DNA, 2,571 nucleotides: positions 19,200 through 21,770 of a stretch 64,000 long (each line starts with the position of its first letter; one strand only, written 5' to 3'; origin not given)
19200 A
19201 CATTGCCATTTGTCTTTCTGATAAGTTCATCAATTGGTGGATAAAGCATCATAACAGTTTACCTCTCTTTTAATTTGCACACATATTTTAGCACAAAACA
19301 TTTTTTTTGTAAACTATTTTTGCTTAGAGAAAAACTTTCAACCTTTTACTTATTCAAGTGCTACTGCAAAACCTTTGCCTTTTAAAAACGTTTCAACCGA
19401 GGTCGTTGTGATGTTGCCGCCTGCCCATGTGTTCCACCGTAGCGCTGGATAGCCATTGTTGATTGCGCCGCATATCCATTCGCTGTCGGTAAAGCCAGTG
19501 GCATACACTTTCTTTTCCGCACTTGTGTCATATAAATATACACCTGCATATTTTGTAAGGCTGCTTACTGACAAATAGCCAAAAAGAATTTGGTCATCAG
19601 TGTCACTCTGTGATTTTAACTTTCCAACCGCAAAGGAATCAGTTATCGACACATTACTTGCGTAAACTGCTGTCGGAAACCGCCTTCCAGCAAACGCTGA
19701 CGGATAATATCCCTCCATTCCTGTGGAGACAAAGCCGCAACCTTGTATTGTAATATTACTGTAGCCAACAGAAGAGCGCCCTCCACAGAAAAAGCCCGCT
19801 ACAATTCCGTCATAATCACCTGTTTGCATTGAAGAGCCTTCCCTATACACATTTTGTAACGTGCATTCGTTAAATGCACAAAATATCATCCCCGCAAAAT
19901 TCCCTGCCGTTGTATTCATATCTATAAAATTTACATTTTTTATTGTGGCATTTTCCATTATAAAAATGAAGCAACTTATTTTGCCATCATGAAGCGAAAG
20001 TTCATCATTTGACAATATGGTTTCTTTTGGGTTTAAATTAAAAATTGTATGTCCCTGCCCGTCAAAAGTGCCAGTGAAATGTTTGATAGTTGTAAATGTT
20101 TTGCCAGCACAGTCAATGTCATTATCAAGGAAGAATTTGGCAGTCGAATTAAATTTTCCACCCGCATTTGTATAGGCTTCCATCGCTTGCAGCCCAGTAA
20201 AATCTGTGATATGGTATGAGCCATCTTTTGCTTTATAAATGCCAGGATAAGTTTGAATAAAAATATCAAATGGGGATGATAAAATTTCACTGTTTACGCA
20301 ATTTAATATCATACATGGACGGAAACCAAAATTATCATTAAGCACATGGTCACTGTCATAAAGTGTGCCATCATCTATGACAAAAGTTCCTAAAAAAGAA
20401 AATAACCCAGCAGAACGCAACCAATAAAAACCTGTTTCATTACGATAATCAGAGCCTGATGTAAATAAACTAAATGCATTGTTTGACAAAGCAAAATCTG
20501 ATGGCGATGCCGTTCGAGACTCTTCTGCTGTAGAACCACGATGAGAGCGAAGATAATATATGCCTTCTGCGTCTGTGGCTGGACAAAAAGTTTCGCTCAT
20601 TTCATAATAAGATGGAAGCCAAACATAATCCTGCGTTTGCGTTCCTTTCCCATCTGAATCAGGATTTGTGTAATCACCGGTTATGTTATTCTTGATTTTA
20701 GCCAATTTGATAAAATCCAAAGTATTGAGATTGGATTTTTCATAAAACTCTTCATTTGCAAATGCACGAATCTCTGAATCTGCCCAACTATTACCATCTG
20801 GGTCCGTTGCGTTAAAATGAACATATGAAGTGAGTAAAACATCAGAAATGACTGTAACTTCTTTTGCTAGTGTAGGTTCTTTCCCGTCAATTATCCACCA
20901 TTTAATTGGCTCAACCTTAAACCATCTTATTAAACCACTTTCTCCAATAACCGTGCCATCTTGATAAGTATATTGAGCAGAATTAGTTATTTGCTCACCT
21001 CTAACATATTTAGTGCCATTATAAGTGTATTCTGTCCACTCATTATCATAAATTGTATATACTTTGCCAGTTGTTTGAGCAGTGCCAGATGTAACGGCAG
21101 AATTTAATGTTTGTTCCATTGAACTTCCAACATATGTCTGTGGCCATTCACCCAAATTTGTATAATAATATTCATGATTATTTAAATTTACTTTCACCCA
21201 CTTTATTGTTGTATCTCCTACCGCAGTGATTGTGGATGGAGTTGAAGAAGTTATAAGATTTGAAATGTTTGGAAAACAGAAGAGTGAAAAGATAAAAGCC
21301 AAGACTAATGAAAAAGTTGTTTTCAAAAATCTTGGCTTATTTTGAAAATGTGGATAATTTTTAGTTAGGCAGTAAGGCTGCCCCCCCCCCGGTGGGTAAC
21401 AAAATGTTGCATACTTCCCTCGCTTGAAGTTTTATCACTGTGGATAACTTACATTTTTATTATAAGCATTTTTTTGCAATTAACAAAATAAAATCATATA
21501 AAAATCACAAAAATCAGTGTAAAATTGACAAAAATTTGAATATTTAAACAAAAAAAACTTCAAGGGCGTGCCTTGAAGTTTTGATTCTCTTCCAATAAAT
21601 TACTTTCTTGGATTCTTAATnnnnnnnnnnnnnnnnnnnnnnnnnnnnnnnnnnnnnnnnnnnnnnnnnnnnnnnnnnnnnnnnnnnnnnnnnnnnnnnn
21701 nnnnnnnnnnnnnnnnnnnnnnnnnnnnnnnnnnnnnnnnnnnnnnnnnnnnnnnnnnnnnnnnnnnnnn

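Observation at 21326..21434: G10 tract separates a good SD+ATG from the 658-aa secreted-protein ORF: candidate slipped-strand ON/OFF switch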

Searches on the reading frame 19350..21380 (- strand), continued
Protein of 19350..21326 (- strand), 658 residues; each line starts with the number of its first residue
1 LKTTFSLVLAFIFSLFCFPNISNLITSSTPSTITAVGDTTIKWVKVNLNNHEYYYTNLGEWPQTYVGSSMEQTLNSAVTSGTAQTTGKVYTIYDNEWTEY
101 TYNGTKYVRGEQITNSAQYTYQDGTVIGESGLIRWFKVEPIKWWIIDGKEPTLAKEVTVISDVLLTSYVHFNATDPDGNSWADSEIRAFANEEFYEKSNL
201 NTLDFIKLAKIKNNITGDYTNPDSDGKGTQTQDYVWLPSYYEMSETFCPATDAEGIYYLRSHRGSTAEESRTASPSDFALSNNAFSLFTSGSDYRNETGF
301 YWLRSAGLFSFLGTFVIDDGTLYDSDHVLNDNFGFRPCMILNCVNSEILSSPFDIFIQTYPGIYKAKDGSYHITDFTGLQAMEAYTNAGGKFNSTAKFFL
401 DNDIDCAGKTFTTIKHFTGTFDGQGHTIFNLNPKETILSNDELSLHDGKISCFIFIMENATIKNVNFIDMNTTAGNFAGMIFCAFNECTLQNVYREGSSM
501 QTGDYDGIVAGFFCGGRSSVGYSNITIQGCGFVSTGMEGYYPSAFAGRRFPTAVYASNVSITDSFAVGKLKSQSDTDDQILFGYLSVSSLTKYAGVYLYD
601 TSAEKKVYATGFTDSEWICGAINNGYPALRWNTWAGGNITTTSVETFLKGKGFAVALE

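Call 73: find_encoding_contigs(protein=P0026, flank=500, max_places=2)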
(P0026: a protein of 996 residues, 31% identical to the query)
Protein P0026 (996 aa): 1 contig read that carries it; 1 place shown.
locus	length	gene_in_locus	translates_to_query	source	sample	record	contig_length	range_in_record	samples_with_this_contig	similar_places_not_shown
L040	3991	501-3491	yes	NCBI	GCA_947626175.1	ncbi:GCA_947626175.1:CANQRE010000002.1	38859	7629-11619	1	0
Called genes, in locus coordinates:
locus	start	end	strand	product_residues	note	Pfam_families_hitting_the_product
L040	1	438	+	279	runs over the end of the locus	PF04138:GtrA_DPMS_TM (faint), PF04266:ASCH (weak)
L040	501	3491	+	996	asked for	-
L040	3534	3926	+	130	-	-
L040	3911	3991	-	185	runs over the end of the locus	PF00156:Pribosyltran (faint)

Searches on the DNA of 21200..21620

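Call 34: search_rna_families(source=window, start=21200, end=21620, threshold=evalue, max_evalue=1)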
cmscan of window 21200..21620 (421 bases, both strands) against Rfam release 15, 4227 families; matches with E-value up to 1: 3.
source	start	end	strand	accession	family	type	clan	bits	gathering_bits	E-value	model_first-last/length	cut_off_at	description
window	21520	21582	+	RF02844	RefA9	Gene; antisense;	-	23.8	49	0.19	1-64/64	no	Enterococcus sRNA A9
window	21286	21353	-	RF02436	SpF43_sRNA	Gene; sRNA;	-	20.8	70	0.11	1-99/99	no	Streptococcus sRNA SpF43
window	21521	21580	-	RF02763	IsrM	Gene; sRNA;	-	10.7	376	1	1-329/329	no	IsrM sRNA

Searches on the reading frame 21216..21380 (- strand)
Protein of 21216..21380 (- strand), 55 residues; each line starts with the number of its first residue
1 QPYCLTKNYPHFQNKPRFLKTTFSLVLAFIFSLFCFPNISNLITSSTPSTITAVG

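Call 29: search_protein_representatives(protein=window:21216-21380:-)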
Query: 55 residues. Proteins with E-value up to 0.001 (for the whole library): 4; up to 1e-10: 3; up to 1e-30: 0. The best 4 are listed.
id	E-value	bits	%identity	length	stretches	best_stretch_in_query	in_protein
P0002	5.0e-18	79.9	80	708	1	1-55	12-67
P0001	1.3e-15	72.4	71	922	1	1-55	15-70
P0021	6.4e-14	67.1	69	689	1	1-55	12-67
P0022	5.3e-10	54.9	65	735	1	1-43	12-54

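Call 31: find_encoding_contigs(protein=P0021, flank=8000, max_places=4)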
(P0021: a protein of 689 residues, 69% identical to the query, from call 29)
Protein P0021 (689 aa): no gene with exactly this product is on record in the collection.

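Call 32: find_encoding_contigs(protein=P0022, flank=8000, max_places=4)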
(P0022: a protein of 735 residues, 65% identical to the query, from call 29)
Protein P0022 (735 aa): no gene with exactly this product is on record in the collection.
